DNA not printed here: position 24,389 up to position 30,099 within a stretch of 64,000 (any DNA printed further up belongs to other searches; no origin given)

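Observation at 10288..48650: Three paralogous surface modules (plus one partial): prepilin-like large protein + giant Ig-rich protein, with a polytopic membrane protein in most sets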

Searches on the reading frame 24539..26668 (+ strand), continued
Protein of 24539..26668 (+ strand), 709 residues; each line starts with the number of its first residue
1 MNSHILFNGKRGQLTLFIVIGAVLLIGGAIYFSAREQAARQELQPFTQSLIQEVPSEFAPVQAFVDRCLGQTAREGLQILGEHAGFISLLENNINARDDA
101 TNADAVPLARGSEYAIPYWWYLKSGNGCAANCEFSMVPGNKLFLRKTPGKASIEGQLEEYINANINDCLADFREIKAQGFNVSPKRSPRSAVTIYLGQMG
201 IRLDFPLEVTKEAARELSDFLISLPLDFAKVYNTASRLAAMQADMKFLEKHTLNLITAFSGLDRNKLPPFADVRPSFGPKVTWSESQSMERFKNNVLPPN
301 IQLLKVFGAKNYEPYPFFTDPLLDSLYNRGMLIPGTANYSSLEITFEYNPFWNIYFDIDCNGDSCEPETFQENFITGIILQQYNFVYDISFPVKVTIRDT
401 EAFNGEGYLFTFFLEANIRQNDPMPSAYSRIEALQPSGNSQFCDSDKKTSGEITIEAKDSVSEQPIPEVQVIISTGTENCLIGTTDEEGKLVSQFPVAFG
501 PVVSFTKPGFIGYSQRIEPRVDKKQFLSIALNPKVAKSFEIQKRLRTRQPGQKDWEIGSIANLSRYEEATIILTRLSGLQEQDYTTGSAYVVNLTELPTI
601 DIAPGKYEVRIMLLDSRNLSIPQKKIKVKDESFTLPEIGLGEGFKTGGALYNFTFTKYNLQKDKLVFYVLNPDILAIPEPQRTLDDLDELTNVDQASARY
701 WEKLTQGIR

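Call 75: fold_search(model_id=the predicted structure, library=viral)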
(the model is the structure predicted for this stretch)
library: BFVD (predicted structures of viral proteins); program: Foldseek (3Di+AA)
matches with E <= 10: 637; with E <= 0.001: 29
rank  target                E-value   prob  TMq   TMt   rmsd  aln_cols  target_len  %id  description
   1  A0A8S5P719            1.5e-08  1.00  0.13  0.09  36.3       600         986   11  Baseplate wedge protein (Fragment) [Herelleviridae sp. cttEB8]
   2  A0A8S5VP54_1          1.6e-08  1.00  0.17  0.09  20.4       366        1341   12  (no name in the UniProt tables at hand)
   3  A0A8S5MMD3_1          4.9e-08  0.99  0.11  0.08  48.5       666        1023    9  Baseplate J like protein [Siphoviridae sp. ctxc31]
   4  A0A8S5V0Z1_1          6.5e-08  1.00  0.15  0.12  23.8       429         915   11  Putative membrane protein [Siphoviridae sp. ct3r22]
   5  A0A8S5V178            6.9e-08  1.00  0.13  0.09  48.9       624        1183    8  Baseplate J like protein [Siphoviridae sp. ct3r22]
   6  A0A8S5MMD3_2          1.3e-07  1.00  0.15  0.11  23.3       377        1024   10  Baseplate J like protein [Siphoviridae sp. ctxc31]
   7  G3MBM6                9.0e-07  1.00  0.11  0.20  21.9       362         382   12  Gp160 [Bacillus phage G]
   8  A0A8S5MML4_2          1.1e-06  1.00  0.11  0.10  27.8       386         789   11  Cell wall surface anchor family domain protein [Siphoviridae sp. ctxc31]
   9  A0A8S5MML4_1          1.5e-06  1.00  0.13  0.12  31.1       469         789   11  Cell wall surface anchor family domain protein [Siphoviridae sp. ctxc31]
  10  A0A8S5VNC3            3.4e-06  0.99  0.10  0.09  29.2       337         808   10  (no name in the UniProt tables at hand)
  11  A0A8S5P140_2          3.8e-06  0.85  0.09  0.07  20.8       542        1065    7  Spore coat protein H kinase fold, TRANSFERASE [Myoviridae sp. ctrCp2]
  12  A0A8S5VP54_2          4.5e-06  1.00  0.12  0.07  24.0       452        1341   12  (no name in the UniProt tables at hand)
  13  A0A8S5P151            6.0e-06  1.00  0.11  0.18  18.2       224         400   12  Putative transglutaminase-family protein [Siphoviridae sp. ctEqU3]
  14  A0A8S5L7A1            9.9e-06  0.99  0.11  0.08  25.6       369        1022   10  Structural protein [CrAss-like virus sp. ctt4r3]
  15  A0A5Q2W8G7            1.6e-05  0.91  0.10  0.09  33.0       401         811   11  (no name in the UniProt tables at hand)
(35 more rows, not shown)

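Call 91: search_protein_families(library=pfam, alignment_id=A7, max_evalue=0.00001)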
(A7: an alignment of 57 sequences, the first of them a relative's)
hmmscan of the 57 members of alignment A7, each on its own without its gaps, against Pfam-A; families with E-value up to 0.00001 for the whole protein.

A. member 1, L009:4378-5616:- (412 aa): 0 families

B. families by the number of members that match (of 57 scanned): 38 families (the first 25 are shown)
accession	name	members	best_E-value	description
PF02535.28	Zip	3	9.6e-51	ZIP Zinc transporter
PF04055.27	Radical_SAM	3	1.1e-12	Radical SAM superfamily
PF09334.17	tRNA-synt_1g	2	5.1e-150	tRNA synthetases class I (M)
PF00121.24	TIM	2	2.8e-36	Triosephosphate isomerase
PF01588.26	tRNA_bind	2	4.2e-30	Putative tRNA binding domain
PF00133.28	tRNA-synt_1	2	8.6e-25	tRNA synthetases class I (I, L, M and V)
PF01467.32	CTP_transf_like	2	6e-20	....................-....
PF01406.26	tRNA-synt_1e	2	8.6e-17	tRNA synthetases class I (C) catalytic domain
PF19303.5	Anticodon_3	2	1.9e-16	Anticodon binding domain of methionyl tRNA ligase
PF01921.24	tRNA-synt_1f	2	5.6e-12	tRNA synthetases class I (K)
PF08264.19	Anticodon_1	2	8.6e-10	Anticodon-binding domain of tRNA ligase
PF05690.20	ThiG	2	5.5e-09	Thiazole biosynthesis protein ThiG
PF01255.24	Prenyltransf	1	7.4e-75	Putative undecaprenyl diphosphate synthase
PF01142.23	TruD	1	2.1e-72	tRNA pseudouridine synthase D (TruD)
PF01071.24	GARS_A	1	3.3e-57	Phosphoribosylglycinamide synthetase, ATP-grasp (A) domain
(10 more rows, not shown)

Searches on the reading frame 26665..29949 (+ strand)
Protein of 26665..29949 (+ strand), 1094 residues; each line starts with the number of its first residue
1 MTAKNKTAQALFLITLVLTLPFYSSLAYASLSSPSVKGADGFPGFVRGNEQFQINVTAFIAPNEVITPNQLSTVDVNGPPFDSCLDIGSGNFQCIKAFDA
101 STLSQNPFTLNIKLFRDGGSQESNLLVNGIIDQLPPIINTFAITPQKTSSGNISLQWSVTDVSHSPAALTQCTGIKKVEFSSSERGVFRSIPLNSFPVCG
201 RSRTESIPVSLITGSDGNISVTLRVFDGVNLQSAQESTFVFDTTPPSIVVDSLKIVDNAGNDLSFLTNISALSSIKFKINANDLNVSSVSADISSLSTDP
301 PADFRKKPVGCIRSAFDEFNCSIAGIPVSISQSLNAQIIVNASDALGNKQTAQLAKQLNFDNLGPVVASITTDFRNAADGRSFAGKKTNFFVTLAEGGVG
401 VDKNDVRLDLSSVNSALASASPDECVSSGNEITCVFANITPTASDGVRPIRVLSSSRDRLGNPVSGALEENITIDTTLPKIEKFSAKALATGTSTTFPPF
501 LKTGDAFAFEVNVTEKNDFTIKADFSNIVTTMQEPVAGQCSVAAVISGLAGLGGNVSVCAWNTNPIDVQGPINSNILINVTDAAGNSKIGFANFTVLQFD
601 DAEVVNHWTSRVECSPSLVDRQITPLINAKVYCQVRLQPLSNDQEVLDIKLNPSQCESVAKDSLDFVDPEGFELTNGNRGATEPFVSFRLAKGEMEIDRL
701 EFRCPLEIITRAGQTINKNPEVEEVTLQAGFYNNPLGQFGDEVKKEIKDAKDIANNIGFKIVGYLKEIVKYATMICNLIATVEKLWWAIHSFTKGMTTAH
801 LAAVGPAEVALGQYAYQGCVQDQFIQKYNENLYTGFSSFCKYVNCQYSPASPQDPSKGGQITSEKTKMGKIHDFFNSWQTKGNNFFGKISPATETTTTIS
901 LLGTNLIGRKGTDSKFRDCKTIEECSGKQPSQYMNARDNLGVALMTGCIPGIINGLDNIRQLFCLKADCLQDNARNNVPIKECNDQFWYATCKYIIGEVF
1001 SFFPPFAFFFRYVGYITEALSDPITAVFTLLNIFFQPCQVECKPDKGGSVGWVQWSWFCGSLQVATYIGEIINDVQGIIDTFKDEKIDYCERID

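Call 4: search_protein_families(library=pfam, proteins=[window:26665-29949:+], max_evalue=0.01)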
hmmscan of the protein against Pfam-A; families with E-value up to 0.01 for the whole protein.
window:26665-29949:+ (1094 aa): 0 families

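Call 20: search_protein_families(library=ncbifam, proteins=[window:26665-29949:+], max_evalue=0.1)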
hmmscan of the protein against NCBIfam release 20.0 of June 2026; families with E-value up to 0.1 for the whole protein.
window:26665-29949:+ (1094 aa): 1 family
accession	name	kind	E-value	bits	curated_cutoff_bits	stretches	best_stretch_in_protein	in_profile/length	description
NF047441.1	Lepto_OmpL47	equivalog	0.039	13.6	250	0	327-404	106-182/336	multi-beta-barrel domain surface protein OmpL47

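Call 22: find_homologous_proteins(query=window:26665-29949:+)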
Query window:26665-29949:+ (1094 aa): 1 proteins with E <= 0.001 among 8000 candidates.
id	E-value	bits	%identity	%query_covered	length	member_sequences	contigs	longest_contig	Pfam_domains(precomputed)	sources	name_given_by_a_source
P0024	0.0e+0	2491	100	100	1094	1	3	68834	-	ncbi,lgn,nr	ncbi:hypothetical protein HYU14_00845 [Candidatus Woesearchaeota archaeon]|nr:hypothetical protein [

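Call 71: predict_structure(alignment_id=A5)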
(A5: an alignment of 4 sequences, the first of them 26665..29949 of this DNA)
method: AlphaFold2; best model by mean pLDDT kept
length: 1094 residues; sequences in the alignment: 4
mean_pLDDT: 37.8   pTM: 0.25
mean pLDDT of the five models: 37.8, 37.0, 37.0, 36.6, 32.8
residues with pLDDT >= 90: 0; 70-90: 18; 50-70: 184; < 50: 892
segments of 3 or more residues with pLDDT < 50: 1-105, 114-122, 126-135, 142-150, 163-169, 240-368, 374-382, 397-401, 443-450, 454-633, 659-678, 690-702, 721-1094
pLDDT, mean of each block of 10 residues (from residue 1): 29 33 31 38 35 48 42 40 42 41 45 47 48 48 45 62 46 66 69 61 67 56 63 52 35 38 37 31 37 34 29 27 29 33 33 37 44 42 54 52 56 54 66 67 46 45 38 36 25 26 26 26 26 25 26 26 30 33 30 32 31 33 33 52 56 51 44 46 53 37 56 56 40 29 30 28 31 32 32 28 23 22 27 27 24 25 24 26 23 22 24 29 32 34 34 30 36 34 33 26 30 33 31 33 33 31 34 34 35 28
secondary structure, 60 per line:
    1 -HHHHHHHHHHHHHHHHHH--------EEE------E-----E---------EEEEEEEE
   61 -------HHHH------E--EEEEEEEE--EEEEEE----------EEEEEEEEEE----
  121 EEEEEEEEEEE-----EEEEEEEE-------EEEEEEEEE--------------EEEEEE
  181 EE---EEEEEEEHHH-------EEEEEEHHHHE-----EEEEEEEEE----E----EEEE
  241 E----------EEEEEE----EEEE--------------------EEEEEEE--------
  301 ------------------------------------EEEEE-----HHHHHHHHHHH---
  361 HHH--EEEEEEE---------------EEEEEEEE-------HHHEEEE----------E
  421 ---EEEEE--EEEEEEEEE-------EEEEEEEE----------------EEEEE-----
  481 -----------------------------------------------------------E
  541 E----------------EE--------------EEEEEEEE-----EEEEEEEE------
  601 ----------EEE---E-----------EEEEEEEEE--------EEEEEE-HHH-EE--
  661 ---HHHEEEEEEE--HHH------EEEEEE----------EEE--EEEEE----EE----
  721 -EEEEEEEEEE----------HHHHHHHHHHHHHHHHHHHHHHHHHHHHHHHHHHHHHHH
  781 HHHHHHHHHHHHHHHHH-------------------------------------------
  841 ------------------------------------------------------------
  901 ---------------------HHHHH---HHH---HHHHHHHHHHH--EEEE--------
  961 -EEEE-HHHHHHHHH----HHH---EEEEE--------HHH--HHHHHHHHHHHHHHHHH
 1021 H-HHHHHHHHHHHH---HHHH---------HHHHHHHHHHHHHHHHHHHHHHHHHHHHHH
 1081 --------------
elements in order (helices of 4 or more, strands of 3 or more residues): H2-19 E28-30 E53-60 H68-71 E81-88 E91-96 E107-116 E121-131 E137-144 E152-160 E175-182 E186-192 E203-208 H209-212 E219-227 E237-241 E252-257 E262-265 E286-292 E337-341 H347-357 E366-372 E388-395 E406-409 E424-428 E431-439 E447-454 E471-475 E574-581 E587-594 E611-613 E629-637 E646-651 E667-673 E685-690 E701-703 E706-710 E722-731 H742-797 H922-926 H936-946 E949-952 E962-965 H967-975 E986-990 H1004-1021 H1023-1034 H1038-1041 H1051-1080

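Call 85: search_protein_families(library=pfam, proteins=[window:26665-29949:+], max_evalue=5)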
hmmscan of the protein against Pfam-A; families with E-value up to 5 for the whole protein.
window:26665-29949:+ (1094 aa): 2 families
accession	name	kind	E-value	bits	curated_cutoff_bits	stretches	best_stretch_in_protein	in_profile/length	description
PF10813.13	Herpesvir_UL11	-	0.032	14.4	21.2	1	556-572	5-22/32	Herpesvirus UL11 homologue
PF18512.6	BssB_TutG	-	0.095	13.1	25.6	1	844-871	13-39/66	Benzylsuccinate synthase beta subunit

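Call 105: search_solved_structures(query=A4, max_evalue=1)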
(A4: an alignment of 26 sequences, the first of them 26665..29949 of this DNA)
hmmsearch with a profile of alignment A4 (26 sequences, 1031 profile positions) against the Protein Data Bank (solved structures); distinct sequences matched with E-value up to 1: 4.
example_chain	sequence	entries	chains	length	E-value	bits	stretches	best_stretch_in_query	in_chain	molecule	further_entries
8cka_A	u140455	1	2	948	0.00031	22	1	426-469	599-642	Hexagonally packed intermediate-layer surface protein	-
8cxj_D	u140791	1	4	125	0.0096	17.1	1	480-573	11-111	Surface protein R28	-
8qkd_A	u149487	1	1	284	0.15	13.1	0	700-799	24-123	sc-CC-5-24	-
8ur7_A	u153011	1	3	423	0.76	10.8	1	701-770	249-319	Trimer head HA,Hemagglutinin HA1 chain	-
